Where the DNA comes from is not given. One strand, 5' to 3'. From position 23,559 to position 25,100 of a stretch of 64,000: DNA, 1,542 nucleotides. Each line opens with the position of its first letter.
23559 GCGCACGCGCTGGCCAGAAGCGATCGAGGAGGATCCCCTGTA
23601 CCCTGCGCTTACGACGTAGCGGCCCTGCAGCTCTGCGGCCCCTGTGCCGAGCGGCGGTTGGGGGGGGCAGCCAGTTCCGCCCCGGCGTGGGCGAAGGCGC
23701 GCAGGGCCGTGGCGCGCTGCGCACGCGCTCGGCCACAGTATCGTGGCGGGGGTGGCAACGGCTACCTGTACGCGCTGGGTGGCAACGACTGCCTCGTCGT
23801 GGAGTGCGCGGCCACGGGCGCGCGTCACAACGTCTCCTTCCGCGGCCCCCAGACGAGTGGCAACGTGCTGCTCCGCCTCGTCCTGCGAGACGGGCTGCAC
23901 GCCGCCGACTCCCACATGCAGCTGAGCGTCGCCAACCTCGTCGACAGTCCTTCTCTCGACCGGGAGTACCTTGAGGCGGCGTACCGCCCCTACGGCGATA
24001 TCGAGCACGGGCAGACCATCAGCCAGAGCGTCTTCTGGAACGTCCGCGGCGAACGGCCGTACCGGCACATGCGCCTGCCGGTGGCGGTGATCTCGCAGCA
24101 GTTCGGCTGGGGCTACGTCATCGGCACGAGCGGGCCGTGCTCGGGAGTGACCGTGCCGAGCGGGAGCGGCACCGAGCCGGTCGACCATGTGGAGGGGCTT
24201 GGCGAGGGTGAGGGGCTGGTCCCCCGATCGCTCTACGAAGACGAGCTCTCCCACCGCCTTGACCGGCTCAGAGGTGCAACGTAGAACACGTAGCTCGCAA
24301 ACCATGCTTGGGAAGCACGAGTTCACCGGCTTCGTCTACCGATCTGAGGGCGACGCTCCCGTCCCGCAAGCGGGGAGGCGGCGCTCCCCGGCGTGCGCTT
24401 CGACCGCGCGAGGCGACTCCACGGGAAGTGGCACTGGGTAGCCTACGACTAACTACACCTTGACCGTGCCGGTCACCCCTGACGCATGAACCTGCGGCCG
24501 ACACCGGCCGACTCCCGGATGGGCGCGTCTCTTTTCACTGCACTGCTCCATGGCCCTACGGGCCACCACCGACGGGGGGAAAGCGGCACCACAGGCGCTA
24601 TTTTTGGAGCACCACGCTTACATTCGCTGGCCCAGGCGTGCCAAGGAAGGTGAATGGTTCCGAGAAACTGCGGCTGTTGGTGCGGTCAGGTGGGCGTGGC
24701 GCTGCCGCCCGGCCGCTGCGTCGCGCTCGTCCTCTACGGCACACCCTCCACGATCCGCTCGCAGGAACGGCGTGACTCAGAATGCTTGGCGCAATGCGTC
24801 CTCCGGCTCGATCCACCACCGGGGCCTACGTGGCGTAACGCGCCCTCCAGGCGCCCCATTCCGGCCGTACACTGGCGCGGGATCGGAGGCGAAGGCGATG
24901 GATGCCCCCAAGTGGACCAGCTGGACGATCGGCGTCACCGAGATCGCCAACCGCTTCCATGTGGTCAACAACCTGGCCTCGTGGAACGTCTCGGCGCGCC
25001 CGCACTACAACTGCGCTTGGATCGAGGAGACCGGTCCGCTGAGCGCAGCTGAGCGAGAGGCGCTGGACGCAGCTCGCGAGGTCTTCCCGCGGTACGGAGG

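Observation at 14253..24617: Two ~166-bp direct repeats (~98% identical) bracket a 10-kb block of accessory genes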

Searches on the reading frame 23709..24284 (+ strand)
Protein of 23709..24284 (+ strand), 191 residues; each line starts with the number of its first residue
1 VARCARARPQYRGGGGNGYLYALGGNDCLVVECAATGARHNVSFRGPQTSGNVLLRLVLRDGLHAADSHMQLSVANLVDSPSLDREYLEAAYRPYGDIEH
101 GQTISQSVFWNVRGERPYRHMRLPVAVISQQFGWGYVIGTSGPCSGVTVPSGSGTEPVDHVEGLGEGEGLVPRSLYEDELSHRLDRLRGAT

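Call 54: list_cluster_members(proteins=[window:23709-24284:+, window:14288-15532:+, window:14321-15532:+, window:14429-15532:+, window:14519-15532:+, window:14591-15532:+, window:14603-15532:+, window:14621-15532:+, window:13660-13893:-, window:13652-14125:-])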
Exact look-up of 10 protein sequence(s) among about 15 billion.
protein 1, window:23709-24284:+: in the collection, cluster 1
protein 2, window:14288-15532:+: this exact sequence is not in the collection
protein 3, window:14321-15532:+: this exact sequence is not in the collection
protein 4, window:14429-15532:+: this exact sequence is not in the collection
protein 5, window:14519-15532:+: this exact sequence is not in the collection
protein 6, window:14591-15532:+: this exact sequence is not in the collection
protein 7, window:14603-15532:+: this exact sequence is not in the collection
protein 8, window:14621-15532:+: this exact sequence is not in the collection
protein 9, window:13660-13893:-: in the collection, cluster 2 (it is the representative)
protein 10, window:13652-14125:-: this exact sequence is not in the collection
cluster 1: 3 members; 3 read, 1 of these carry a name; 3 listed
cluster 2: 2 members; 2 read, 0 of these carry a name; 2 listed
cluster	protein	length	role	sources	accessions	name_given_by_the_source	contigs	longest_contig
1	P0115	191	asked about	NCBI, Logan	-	-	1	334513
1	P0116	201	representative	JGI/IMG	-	hypothetical protein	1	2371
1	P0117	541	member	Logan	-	-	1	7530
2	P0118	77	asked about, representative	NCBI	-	-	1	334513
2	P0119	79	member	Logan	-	-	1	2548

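Call 55: find_encoding_contigs(protein=P0117, flank=10000, max_places=5)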
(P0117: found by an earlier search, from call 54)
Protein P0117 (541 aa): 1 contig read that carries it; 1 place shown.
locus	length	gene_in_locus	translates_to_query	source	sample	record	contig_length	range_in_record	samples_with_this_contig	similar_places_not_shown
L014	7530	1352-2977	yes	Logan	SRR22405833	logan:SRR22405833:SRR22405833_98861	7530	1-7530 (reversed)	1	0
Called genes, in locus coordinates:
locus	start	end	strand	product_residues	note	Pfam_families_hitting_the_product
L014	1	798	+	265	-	?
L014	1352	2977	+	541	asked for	PF12708:Pect-lyase_RHGA_epim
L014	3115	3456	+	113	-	-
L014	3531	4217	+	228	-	PF01966:HD (weak)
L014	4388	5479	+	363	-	-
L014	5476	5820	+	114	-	-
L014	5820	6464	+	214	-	PF05724:TPMT (weak), PF13489:Methyltransf_23, PF05175:MTS (weak), PF03848:TehB, PF13847:Methyltransf_31, PF08241:Methyltransf_11, PF08242:Methyltransf_12, PF13649:Methyltransf_25, +1 more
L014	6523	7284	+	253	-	PF13289:SIR2_2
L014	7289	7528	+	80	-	?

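Call 56: find_encoding_contigs(protein=P0119, flank=10000, max_places=5)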
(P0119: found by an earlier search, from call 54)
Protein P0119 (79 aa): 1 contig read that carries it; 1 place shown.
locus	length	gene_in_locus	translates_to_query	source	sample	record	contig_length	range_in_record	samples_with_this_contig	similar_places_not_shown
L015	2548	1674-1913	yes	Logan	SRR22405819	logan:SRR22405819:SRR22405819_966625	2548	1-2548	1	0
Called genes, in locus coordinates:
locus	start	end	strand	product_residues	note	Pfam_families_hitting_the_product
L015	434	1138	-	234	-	PF13427:AadA_C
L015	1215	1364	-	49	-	-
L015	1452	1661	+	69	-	PF07927:HicA_toxin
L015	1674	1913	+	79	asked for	PF21748:UPF0150, PF15919:HicB_lk_antitox, PF15970:HicB-like_2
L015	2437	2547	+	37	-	?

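Call 57: find_encoding_contigs(protein=P0116, flank=10000, max_places=5)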
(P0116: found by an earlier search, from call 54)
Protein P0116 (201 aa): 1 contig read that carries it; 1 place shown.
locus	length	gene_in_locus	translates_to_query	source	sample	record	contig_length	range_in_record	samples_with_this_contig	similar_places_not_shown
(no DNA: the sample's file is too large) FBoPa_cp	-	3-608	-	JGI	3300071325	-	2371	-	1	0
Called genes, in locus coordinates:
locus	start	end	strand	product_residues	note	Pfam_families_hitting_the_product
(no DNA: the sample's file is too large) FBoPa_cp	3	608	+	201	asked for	?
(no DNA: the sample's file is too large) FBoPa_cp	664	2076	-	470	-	PF01636:APH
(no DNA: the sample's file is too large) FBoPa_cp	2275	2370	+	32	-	?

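Call 69: search_protein_families(library=ncbifam, proteins=[window:23709-24284:+], max_evalue=0.01)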
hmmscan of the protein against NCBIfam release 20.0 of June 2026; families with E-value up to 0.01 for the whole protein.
window:23709-24284:+ (191 aa): 0 families

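Call 75: search_protein_families(library=pfam, proteins=[L014:3115-3456:+, L014:3531-4217:+, L014:4388-5479:+, L014:5476-5820:+, L014:1-798:+, L015:434-1138:-, L015:1215-1364:-], max_evalue=0.01)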
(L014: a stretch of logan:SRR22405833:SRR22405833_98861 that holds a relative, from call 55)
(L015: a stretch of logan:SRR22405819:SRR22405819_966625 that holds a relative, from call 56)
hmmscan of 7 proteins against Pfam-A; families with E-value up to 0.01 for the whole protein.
L014:3115-3456:+ (113 aa): 0 families

L014:3531-4217:+ (228 aa): 1 family
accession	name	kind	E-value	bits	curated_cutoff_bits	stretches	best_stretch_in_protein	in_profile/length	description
PF01966.28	HD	-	4.2e-07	30.7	22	1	35-133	4-115/116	HD domain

L014:4388-5479:+ (363 aa): 2 families
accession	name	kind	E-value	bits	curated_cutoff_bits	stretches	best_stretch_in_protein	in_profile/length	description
PF05066.19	HARE-HTH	-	0.00087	20.1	25.9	1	8-44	37-70/71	HB1, ASXL, restriction endonuclease HTH domain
PF13207.12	AAA_17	-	0.0027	18.4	27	1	299-332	1-34/136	AAA domain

L014:5476-5820:+ (114 aa): 0 families

L014:1-798:+ (265 aa): 0 families

L015:434-1138:- (234 aa): 3 families
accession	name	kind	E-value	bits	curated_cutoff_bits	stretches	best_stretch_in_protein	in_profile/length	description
PF13427.11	AadA_C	-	2.1e-31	108.6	22.2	1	139-225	1-88/103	Aminoglycoside adenylyltransferase, C-terminal domain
PF18765.7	Polbeta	-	7.3e-05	23.3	26.9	1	14-58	14-58/93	Polymerase beta, Nucleotidyltransferase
PF01909.29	NTP_transf_2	-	0.0024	18.7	21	1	15-47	16-50/93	Nucleotidyltransferase domain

L015:1215-1364:- (49 aa): 0 families

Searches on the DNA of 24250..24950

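Call 91: search_rna_families(source=window, start=24250, end=24950, threshold=evalue, max_evalue=10)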
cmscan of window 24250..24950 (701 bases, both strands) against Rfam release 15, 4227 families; matches with E-value up to 10: 1.
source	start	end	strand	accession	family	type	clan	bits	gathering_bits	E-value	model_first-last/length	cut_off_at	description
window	24681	24738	+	RF00981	mir-939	Gene; miRNA;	-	19.3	84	1.4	1-82/82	no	mir-939 microRNA precursor family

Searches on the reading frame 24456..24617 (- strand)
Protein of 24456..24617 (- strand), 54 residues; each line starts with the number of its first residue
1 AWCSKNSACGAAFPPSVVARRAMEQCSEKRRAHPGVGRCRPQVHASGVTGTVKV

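Call 77: search_protein_representatives(protein=window:24456-24617:-)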
Query: 54 residues. Proteins with E-value up to 0.001 (for the whole library): 3; up to 1e-10: 0; up to 1e-30: 0. The best 3 are listed.
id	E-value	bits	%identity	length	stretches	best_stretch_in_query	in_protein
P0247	2.1e-06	43.8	43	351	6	10-38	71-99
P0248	1.7e-05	41.0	45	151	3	10-43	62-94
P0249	2.6e-04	37.2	70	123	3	2-20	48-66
